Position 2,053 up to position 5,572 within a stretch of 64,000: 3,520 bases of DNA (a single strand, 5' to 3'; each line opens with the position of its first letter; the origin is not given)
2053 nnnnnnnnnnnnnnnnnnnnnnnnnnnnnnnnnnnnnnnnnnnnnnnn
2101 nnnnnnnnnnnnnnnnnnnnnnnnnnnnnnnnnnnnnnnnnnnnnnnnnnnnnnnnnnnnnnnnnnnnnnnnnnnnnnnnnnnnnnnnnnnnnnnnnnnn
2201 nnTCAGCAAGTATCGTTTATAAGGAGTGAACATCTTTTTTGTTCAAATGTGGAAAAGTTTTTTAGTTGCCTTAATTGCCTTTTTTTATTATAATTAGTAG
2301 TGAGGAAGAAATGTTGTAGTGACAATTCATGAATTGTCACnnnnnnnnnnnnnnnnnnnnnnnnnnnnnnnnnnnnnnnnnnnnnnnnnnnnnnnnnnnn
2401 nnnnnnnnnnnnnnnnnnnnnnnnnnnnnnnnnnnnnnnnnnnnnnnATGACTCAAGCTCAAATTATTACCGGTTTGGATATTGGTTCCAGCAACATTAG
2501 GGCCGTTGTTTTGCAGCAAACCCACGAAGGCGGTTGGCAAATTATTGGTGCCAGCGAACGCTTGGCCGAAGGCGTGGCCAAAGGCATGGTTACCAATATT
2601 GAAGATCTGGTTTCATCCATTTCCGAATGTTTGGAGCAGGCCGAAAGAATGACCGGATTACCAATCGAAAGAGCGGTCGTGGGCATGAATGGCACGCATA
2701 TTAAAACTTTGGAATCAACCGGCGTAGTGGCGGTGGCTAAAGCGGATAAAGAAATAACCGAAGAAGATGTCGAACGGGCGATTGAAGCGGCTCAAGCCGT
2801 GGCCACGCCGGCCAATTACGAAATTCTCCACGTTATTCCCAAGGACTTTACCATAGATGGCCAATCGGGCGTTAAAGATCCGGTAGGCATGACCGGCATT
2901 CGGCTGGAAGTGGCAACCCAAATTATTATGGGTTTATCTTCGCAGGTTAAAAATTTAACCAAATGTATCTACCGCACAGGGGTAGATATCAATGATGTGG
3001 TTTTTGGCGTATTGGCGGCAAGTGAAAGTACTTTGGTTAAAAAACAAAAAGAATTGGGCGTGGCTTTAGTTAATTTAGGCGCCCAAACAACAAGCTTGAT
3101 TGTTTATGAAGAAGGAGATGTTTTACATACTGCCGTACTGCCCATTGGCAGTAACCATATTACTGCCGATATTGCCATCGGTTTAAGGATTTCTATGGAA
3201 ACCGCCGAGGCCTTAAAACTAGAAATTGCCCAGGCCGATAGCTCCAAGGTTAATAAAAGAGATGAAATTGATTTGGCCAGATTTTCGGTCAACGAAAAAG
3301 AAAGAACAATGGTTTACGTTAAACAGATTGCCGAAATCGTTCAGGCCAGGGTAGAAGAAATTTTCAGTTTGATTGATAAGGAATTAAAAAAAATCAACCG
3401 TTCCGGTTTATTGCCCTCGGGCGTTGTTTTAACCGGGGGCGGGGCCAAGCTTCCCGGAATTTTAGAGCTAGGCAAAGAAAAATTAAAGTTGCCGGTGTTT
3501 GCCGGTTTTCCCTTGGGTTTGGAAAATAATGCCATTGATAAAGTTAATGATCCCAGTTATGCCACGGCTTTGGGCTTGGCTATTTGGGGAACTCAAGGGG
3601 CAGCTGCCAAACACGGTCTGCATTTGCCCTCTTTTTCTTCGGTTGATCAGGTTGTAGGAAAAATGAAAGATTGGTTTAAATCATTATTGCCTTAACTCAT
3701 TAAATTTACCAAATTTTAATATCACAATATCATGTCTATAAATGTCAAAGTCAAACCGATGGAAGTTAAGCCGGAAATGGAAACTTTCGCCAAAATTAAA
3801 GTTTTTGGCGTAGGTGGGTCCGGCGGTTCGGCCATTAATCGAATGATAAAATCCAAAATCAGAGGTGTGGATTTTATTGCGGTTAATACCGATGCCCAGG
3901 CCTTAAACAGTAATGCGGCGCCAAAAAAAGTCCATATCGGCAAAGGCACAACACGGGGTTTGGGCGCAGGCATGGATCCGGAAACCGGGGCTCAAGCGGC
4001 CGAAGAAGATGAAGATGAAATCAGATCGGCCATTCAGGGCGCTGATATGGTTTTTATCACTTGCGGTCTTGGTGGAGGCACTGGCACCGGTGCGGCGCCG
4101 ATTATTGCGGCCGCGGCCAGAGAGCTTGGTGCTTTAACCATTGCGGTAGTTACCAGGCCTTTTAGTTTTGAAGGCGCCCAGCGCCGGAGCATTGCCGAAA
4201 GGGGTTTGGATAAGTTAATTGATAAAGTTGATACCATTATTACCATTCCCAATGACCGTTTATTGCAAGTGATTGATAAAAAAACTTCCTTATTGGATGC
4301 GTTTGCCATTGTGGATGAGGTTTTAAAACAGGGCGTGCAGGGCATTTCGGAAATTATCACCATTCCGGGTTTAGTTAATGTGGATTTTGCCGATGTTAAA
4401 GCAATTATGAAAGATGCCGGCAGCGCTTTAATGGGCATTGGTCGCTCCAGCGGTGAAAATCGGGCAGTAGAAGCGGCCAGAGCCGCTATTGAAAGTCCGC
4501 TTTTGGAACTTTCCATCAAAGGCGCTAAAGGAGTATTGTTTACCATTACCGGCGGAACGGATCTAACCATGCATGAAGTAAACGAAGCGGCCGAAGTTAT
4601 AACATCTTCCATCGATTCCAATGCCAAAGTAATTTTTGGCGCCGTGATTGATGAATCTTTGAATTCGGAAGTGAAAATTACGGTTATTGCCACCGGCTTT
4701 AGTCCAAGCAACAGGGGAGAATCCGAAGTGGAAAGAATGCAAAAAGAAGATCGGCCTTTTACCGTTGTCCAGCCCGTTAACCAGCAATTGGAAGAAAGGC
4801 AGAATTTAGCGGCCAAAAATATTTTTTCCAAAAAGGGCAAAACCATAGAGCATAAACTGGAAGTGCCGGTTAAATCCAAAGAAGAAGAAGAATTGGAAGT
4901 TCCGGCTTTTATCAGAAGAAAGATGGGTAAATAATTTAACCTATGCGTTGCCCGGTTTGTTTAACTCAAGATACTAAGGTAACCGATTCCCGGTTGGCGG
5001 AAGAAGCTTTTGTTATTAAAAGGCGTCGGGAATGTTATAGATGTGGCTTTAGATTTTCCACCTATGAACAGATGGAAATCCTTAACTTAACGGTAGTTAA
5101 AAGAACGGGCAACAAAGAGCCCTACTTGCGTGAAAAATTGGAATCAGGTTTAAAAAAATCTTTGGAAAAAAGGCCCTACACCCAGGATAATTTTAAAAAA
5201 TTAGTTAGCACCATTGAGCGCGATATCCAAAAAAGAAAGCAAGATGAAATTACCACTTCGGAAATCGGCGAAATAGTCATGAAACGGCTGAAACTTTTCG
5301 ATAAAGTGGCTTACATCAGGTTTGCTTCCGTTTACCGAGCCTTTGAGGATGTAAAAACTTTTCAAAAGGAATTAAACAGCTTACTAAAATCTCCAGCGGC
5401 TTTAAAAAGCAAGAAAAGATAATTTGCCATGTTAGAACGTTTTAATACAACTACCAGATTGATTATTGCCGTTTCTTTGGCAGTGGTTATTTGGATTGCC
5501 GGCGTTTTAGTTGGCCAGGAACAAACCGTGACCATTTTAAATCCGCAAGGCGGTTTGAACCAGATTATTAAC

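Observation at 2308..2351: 44-bp perfect palindrome in the ftsA-ftsZ leader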

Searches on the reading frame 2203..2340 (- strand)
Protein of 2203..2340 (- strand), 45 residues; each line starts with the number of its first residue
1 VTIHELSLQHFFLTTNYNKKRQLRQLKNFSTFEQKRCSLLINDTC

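Call 7: search_protein_families(library=pfam, proteins=[window:2203-2340:-])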
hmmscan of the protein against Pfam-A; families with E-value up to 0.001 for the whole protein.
window:2203-2340:- (45 aa): 0 families

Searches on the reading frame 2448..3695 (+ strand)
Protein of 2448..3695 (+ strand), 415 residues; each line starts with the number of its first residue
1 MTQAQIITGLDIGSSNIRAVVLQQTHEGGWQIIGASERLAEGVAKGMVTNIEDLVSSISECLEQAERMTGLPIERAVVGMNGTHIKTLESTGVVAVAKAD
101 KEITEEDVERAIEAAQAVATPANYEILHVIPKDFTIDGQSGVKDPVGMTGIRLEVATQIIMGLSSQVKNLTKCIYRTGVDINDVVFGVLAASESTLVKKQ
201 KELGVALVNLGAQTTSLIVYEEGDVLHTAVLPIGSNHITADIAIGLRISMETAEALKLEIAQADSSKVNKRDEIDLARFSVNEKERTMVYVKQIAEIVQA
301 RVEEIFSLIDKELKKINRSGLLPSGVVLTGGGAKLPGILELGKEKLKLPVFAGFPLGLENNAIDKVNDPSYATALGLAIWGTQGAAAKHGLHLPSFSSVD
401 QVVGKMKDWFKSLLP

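Call 7: search_protein_families(library=pfam, proteins=[window:2448-3695:+])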
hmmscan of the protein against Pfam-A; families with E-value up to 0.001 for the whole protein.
window:2448-3695:+ (415 aa): 5 families
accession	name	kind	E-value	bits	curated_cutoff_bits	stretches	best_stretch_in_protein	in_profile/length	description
PF14450.12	FtsA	-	9.6e-33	113.7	31.8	1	206-376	1-127/127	Cell division protein FtsA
PF02491.25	SHS2_FTSA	-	5.4e-29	100.8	25.4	1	82-160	1-78/79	SHS2 domain inserted in FTSA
PF11104.14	PilM_2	-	2.4e-13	50.2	27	1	9-259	1-236/340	Type IV pilus assembly protein PilM;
PF06723.19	MreB_Mbl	-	5.2e-11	42.4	27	1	201-351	143-302/327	MreB/Mbl protein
PF25216.1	Volactin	-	0.00046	20.2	35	0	208-376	171-316/321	Volactin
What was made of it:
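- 2448..3695 (+): ftsA, followed by ftsZ (3732-4934) and nrdR (4943-5422). Pfam (call 7).
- Checked: The site lies in the ybeY-ftsA intergenic region, upstream of ftsA (2448-3695), not between ftsA and ftsZ (Pfam, call 7).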

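Call 10: find_encoding_contigs(protein=window:2448-3695:+, flank=3000, max_places=10)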
Protein window:2448-3695:+ (415 aa): 4 contigs read that carry it; 2 places shown.
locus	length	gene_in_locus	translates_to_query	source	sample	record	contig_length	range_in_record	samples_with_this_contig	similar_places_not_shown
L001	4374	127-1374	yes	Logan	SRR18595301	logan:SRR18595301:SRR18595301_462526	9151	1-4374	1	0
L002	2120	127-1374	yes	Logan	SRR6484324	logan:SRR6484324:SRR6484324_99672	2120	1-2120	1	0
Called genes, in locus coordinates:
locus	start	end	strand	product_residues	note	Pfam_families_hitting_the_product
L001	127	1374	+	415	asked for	PF11104:PilM_2, PF02491:SHS2_FTSA, PF06723:MreB_Mbl, PF14450:FtsA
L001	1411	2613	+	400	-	PF00091:Tubulin, PF12327:FtsZ_C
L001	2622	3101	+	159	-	PF22811:Zn_ribbon_NrdR, PF03477:ATP-cone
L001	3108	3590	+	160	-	-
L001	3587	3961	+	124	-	-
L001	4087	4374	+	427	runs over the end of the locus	PF00089:Trypsin, PF13365:Trypsin_2, PF13180:PDZ_2, PF17820:PDZ_6 (weak)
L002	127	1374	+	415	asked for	PF11104:PilM_2, PF02491:SHS2_FTSA, PF06723:MreB_Mbl, PF14450:FtsA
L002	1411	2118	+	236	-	?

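Call 11: find_homologous_proteins(query=window:2448-3692:+)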
Query window:2448-3692:+ (415 aa): 7921 proteins with E <= 0.001 among 8000 candidates; the best 120 are listed.
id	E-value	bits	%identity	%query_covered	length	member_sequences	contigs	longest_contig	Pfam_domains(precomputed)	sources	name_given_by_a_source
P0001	9.1e-261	883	100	100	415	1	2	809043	PF02491.26,PF06723.20,PF14450.13,PF11104.15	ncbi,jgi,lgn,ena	ncbi:MAG: cell division protein FtsA [Patescibacteria group bacterium]|jgi:cell division protein Fts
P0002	4.6e-224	762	85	100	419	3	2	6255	PF02491.26,PF06723.20,PF14450.13,PF11104.15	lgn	-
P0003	3.1e-215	733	83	100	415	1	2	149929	PF02491.26,PF06723.20,PF14450.13,PF11104.15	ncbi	-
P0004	2.0e-210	717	80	100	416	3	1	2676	PF02491.26,PF06723.20,PF14450.13,PF11104.15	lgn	-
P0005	2.0e-205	700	77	100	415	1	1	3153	PF02491.26,PF06723.20,PF14450.13,PF11104.15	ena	-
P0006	2.1e-205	700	77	100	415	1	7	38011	PF02491.26,PF06723.20,PF14450.13,PF11104.15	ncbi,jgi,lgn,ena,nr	ncbi:MAG TPA: cell division protein FtsA [Patescibacteria group bacterium]|nr:cell division protein 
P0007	3.2e-204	696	76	100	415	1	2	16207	PF02491.26,PF06723.20,PF14450.13,PF11104.15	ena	-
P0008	3.6e-204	696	78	100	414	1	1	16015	PF02491.26,PF06723.20,PF14450.13,PF11104.15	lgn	-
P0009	6.8e-204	695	77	100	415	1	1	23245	PF02491.26,PF06723.20,PF14450.13,PF11104.15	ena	-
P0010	7.7e-204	695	78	100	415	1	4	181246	PF02491.26,PF06723.20,PF14450.13,PF11104.15,PF06277.18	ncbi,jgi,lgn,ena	-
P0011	1.5e-203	694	76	100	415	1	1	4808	PF02491.26,PF06723.20,PF14450.13,PF11104.15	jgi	jgi:cell division protein FtsA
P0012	1.6e-203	694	76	100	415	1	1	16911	PF02491.26,PF06723.20,PF14450.13,PF11104.15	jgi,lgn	jgi:cell division protein FtsA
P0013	2.5e-203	693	76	100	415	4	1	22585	PF02491.26,PF06723.20,PF14450.13,PF11104.15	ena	-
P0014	1.2e-202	691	77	100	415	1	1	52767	PF02491.26,PF06723.20,PF14450.13,PF11104.15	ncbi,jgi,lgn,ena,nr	ncbi:cell division protein FtsA [Patescibacteria group bacterium]|nr:cell division protein FtsA [Pat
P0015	1.2e-202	691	77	100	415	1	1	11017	PF02491.26,PF06723.20,PF14450.13,PF11104.15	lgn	-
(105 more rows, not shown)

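Call 16: find_encoding_contigs(protein=P0003, flank=3000, max_places=3)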
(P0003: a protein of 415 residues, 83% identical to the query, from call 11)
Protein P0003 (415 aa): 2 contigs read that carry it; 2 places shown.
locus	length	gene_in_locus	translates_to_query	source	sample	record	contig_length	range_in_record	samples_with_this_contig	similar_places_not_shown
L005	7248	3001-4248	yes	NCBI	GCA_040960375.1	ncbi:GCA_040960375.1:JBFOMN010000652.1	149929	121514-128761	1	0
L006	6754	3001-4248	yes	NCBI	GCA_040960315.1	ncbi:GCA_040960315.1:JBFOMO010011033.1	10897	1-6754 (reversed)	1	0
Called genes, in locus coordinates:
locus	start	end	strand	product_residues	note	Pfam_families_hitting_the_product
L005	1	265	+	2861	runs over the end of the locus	PF18895:T4SS_pilin, PF01833:TIG, PF13205:Big_5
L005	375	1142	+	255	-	PF18884:TSP3_bac (faint)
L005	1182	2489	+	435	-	-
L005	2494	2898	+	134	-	PF02130:YbeY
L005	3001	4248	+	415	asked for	PF11104:PilM_2 (faint), PF02491:SHS2_FTSA, PF06723:MreB_Mbl, PF14450:FtsA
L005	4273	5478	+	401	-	PF00091:Tubulin, PF12327:FtsZ_C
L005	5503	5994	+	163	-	PF22811:Zn_ribbon_NrdR, PF03477:ATP-cone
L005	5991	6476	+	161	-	-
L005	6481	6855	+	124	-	-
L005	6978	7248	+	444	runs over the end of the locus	PF00089:Trypsin, PF10459:Peptidase_S46 (faint), PF13365:Trypsin_2, PF13180:PDZ_2, PF17820:PDZ_6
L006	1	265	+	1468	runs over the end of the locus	?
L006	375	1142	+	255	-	PF18884:TSP3_bac (faint)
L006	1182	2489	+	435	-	-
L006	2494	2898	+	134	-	PF02130:YbeY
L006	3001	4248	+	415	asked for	PF11104:PilM_2 (faint), PF02491:SHS2_FTSA, PF06723:MreB_Mbl, PF14450:FtsA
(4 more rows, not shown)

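Call 17: find_encoding_contigs(protein=P0002, flank=3000, max_places=3)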
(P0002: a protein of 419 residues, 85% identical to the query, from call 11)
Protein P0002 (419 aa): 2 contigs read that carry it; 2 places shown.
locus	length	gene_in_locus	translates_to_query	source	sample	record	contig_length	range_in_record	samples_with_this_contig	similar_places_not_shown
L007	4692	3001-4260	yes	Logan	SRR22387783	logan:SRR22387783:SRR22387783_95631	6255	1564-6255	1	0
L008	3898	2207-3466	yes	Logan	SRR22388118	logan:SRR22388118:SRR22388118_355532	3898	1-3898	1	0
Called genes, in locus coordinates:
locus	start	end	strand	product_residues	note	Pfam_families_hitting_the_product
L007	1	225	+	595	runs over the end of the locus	?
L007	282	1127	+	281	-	PF18884:TSP3_bac (faint)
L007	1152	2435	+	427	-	-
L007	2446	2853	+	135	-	PF02130:YbeY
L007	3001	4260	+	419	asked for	PF11104:PilM_2 (weak), PF02491:SHS2_FTSA, PF06723:MreB_Mbl, PF14450:FtsA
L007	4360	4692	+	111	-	?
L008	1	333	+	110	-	?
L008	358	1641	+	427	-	-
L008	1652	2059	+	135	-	PF02130:YbeY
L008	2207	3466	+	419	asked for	PF11104:PilM_2 (weak), PF02491:SHS2_FTSA, PF06723:MreB_Mbl, PF14450:FtsA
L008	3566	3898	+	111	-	?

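Call 24: find_related_loci(query=window:2448-3692:+, collection=genome_contigs, flank=2500)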
Query window:2448-3692:+ (415 aa) in genome_contigs; peptide patterns used: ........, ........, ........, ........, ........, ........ (x = any residue, [..] = any of these).
271 stretches matched a pattern; 78 encode a relative of the query (tblastn E <= 1e-3); 78 distinct loci.
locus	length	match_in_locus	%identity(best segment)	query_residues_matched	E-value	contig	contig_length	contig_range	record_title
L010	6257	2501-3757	86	1-415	0e+0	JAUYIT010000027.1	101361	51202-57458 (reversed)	MAG: Candidatus Komeilibacteria bacterium isolate C24_metabat.bin.105 C24_k141_74770, whole genome shotgun sequence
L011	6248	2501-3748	81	1-415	0e+0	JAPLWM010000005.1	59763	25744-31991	MAG: Candidatus Komeilibacteria bacterium isolate LacPavin_0419_WC90_MAG_43_13 LacPavin_0419_WC90_scaffold_1019953, whol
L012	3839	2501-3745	77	1-415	0e+0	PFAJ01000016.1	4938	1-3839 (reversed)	MAG: Candidatus Doudnabacteria bacterium CG10_big_fil_rev_8_21_14_0_10_41_10 CG10_8_21_14_0.10_scaffold_20457_c, whole g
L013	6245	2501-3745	78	1-415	0e+0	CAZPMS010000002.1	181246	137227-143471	MAG TPA_asm: uncultured Gammaproteobacteria bacterium isolate SRP200020_co3_238 genome assembly, contig: NODE_43_length_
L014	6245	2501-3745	77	1-415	0e+0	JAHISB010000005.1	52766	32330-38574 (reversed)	MAG: Patescibacteria group bacterium isolate MM_PC_MetaG.mb.153 MM_PC_MetaG.mb.153_k141_248637, whole genome shotgun seq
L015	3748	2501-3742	73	1-415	0e+0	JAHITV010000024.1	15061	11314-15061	MAG: Patescibacteria group bacterium isolate MM_PC_MetaG.mb.225 MM_PC_MetaG.mb.225_k141_1195740, whole genome shotgun se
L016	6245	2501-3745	73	1-415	0e+0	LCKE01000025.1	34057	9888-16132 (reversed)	MAG: Parcubacteria group bacterium GW2011_GWF2_45_11 UW91_C0025, whole genome shotgun sequence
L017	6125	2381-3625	75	1-415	0e+0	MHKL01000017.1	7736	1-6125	MAG: Candidatus Komeilibacteria bacterium RIFCSPLOWO2_01_FULL_45_10 rifcsplowo2_01_scaffold_25616, whole genome shotgun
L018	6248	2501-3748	72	1-415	0e+0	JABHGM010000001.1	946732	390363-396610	MAG: bacterium isolate SI037_bin203 k141_1573769, whole genome shotgun sequence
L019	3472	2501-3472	76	6-328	2e-167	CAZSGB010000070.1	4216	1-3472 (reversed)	MAG TPA_asm: uncultured Gammaproteobacteria bacterium isolate SRP118108_co4_507 genome assembly, contig: NODE_27048_leng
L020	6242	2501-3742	51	1-415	2e-132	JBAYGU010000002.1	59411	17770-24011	MAG: Candidatus Buchananbacteria bacterium isolate SO_2016_GW1_132 scaffold01051_OW334_2016, whole genome shotgun sequen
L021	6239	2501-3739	49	3-415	1e-130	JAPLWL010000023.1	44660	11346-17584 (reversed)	MAG: Candidatus Komeilibacteria bacterium isolate LacPavin_0818_WC55_MAG_40_6 LacPavin_0818_WC55_scaffold_81707, whole g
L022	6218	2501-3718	50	5-415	2e-129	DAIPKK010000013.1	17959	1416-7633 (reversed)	MAG TPA_asm: Patescibacteria group bacterium isolate CTOTU18523 NODE_3019_length_17959_cov_5.979390, whole genome shotgu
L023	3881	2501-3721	49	5-415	1e-127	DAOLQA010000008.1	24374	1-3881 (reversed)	MAG TPA_asm: bacterium isolate AMR_MDS_4721 NODE_2644_length_24374_cov_6.817139, whole genome shotgun sequence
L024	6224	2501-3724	48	5-415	6e-124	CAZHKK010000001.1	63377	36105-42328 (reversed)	MAG TPA_asm: uncultured Gammaproteobacteria bacterium isolate SRP294416_co3_766 genome assembly, contig: NODE_324_length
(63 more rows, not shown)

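Call 31: list_cluster_members(proteins=[P0001, P0002, P0004])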
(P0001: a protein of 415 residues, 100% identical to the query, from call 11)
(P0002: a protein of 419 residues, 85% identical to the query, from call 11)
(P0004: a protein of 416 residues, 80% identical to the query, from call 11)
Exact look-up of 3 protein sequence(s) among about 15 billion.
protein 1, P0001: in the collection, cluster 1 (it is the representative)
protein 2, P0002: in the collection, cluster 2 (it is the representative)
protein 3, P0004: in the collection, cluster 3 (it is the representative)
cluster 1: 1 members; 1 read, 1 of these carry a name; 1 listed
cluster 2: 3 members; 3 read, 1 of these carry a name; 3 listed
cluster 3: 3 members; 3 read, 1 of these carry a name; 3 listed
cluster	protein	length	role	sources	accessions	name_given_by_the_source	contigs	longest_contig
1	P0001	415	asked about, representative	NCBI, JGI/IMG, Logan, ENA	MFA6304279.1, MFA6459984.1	MAG: cell division protein FtsA [Patescibacteria group bacterium] | cell division protein FtsA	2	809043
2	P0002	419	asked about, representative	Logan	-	-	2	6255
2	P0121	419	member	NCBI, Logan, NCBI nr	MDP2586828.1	MAG: cell division protein FtsA [Candidatus Komeilibacteria bacterium] | cell division protein FtsA [Candidatus Komeilibacteria bacterium]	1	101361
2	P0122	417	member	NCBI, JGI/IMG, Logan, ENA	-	-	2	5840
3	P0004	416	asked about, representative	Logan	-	-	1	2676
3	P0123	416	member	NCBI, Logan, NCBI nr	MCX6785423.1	MAG: cell division protein FtsA [Candidatus Komeilibacteria bacterium] | cell division protein FtsA [Candidatus Komeilibacteria bacterium]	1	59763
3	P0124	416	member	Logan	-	-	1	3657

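Call 32: find_encoding_contigs(protein=P0004, flank=3000, max_places=4)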
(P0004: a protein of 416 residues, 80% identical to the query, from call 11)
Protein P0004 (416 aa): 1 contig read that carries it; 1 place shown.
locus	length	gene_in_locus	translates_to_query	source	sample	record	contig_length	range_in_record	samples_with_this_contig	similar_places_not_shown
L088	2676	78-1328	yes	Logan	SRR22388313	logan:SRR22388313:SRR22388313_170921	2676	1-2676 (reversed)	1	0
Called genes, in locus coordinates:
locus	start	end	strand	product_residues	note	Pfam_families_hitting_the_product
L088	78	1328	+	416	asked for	PF11104:PilM_2, PF02491:SHS2_FTSA, PF06723:MreB_Mbl, PF14450:FtsA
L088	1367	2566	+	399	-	PF00091:Tubulin, PF12327:FtsZ_C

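Call 34: find_encoding_contigs(protein=P0122, flank=3000, max_places=4)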
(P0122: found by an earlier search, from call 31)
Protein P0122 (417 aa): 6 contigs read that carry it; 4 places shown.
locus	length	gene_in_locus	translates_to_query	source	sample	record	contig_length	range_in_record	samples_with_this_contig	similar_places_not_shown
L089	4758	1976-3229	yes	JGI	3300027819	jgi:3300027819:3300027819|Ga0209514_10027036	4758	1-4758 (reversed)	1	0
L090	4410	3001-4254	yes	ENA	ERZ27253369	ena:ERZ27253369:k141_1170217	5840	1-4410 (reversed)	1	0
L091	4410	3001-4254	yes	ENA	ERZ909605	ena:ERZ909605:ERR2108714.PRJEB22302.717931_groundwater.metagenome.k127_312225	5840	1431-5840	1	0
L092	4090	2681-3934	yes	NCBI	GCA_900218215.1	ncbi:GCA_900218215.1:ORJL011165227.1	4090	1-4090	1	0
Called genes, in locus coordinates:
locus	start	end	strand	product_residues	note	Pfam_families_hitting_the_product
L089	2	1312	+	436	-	?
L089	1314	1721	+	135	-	PF02130:YbeY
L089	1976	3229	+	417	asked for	PF11104:PilM_2, PF02491:SHS2_FTSA, PF06723:MreB_Mbl, PF14450:FtsA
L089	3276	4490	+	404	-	PF00091:Tubulin, PF12327:FtsZ_C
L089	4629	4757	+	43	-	?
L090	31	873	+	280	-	PF18884:TSP3_bac (faint)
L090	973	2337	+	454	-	-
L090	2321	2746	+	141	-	PF02130:YbeY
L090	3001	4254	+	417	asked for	PF11104:PilM_2, PF02491:SHS2_FTSA, PF06723:MreB_Mbl, PF14450:FtsA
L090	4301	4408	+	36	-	?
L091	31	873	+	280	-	PF18884:TSP3_bac (faint)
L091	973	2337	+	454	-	-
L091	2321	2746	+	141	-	PF02130:YbeY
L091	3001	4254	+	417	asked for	PF11104:PilM_2, PF02491:SHS2_FTSA, PF06723:MreB_Mbl, PF14450:FtsA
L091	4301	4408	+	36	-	?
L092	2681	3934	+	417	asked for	PF11104:PilM_2, PF02491:SHS2_FTSA, PF06723:MreB_Mbl, PF14450:FtsA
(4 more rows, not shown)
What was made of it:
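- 2448..3695 (+): The gene order is conserved in relatives (calls 16, 17, 34).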

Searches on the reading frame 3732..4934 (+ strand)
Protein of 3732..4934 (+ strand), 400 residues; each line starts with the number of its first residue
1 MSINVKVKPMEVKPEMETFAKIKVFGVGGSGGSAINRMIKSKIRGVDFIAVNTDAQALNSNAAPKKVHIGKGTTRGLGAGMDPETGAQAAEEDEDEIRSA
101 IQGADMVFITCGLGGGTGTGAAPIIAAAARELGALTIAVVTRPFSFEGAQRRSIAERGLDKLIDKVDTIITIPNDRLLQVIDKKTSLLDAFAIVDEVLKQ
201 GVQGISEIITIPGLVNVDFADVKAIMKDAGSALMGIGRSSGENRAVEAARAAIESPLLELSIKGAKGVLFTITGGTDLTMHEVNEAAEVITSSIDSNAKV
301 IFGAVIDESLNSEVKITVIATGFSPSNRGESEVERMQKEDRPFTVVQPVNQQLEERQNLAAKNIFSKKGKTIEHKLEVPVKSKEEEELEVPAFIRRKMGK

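Call 7: search_protein_families(library=pfam, proteins=[window:3732-4934:+])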
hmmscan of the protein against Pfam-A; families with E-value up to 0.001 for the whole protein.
window:3732-4934:+ (400 aa): 3 families
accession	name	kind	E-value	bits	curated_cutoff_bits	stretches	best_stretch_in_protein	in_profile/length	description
PF00091.31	Tubulin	-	1.6e-49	169.2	33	1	21-181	1-189/190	Tubulin/FtsZ family, GTPase domain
PF12327.13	FtsZ_C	-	4.4e-36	123.5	27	1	230-323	1-94/95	FtsZ family, C-terminal domain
PF04055.27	Radical_SAM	-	0.00032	21.3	29.5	0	93-221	29-161/166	Radical SAM superfamily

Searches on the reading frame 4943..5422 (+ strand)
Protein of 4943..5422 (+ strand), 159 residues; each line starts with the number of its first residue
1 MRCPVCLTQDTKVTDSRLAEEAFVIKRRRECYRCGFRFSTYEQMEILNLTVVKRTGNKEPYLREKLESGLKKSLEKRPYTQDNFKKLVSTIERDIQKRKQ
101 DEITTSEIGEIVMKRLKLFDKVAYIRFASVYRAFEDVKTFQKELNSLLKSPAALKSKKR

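Call 7: search_protein_families(library=pfam, proteins=[window:4943-5422:+])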
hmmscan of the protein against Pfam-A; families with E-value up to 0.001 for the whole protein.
window:4943-5422:+ (159 aa): 2 families
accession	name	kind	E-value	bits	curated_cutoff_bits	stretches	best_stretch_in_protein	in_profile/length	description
PF03477.21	ATP-cone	-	9e-21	74.7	25.8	1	50-136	2-87/88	ATP cone domain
PF22811.2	Zn_ribbon_NrdR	-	1.5e-17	63.7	27.2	1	1-42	1-42/42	Transcriptional repressor NrdR-like, N-terminal domain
